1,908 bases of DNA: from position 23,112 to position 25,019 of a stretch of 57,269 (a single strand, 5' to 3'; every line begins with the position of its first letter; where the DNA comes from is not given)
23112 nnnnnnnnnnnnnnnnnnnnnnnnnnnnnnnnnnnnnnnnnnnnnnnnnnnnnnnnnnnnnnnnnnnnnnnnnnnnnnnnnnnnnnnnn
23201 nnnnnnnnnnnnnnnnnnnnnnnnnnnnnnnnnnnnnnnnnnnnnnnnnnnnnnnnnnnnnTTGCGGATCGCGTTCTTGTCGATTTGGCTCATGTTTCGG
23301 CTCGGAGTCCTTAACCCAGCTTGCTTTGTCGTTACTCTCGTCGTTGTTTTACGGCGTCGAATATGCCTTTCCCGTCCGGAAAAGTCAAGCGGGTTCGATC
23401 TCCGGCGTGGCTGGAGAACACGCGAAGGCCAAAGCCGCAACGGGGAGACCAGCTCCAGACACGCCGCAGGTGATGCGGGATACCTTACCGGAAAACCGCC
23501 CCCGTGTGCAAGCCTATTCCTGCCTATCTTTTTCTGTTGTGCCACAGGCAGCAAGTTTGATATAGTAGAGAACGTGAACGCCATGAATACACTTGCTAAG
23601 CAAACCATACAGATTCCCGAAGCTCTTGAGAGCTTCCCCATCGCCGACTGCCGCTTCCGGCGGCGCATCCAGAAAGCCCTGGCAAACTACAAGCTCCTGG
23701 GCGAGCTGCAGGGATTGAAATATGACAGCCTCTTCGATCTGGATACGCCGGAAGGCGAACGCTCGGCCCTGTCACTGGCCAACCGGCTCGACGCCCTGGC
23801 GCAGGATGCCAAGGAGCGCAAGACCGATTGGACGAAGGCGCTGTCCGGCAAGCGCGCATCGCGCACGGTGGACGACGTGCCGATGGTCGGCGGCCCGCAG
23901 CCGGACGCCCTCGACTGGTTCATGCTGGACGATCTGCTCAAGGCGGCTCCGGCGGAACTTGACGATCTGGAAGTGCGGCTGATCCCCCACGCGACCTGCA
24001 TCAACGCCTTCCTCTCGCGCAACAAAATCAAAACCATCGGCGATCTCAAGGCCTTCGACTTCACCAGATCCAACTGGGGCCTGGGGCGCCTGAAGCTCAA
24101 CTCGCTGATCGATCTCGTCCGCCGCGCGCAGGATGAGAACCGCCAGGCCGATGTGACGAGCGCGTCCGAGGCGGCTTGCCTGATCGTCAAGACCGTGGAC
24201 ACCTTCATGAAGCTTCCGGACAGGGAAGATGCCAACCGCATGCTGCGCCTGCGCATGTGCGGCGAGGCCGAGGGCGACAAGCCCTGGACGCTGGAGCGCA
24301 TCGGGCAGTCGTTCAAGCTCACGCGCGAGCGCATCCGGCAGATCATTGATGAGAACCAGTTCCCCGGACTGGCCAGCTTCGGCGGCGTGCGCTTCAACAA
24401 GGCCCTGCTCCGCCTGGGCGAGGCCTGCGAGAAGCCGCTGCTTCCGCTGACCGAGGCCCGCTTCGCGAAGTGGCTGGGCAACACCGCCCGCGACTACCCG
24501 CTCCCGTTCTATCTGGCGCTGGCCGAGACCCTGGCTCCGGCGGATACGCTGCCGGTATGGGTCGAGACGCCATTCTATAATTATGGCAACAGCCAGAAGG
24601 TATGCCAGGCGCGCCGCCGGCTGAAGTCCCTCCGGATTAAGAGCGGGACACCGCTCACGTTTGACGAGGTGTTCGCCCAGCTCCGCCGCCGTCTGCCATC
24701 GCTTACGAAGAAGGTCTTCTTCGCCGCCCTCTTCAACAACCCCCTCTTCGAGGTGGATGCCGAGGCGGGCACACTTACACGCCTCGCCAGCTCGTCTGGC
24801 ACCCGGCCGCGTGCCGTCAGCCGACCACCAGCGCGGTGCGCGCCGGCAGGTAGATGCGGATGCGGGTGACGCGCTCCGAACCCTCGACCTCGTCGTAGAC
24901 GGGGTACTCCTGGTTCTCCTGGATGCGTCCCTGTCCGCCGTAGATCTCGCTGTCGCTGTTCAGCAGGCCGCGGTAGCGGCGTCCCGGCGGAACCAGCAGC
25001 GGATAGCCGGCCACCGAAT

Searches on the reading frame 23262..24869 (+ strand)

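Call 9: search_protein_families(library=pfam, proteins=[window:23262-24869:+])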
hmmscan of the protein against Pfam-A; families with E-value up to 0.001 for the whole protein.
window:23262-24869:+ (535 aa): 1 family
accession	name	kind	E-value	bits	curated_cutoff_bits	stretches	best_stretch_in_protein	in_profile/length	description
PF04545.22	Sigma70_r4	-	1e-05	25.4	24.1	1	326-362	11-41/50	Sigma-70, region 4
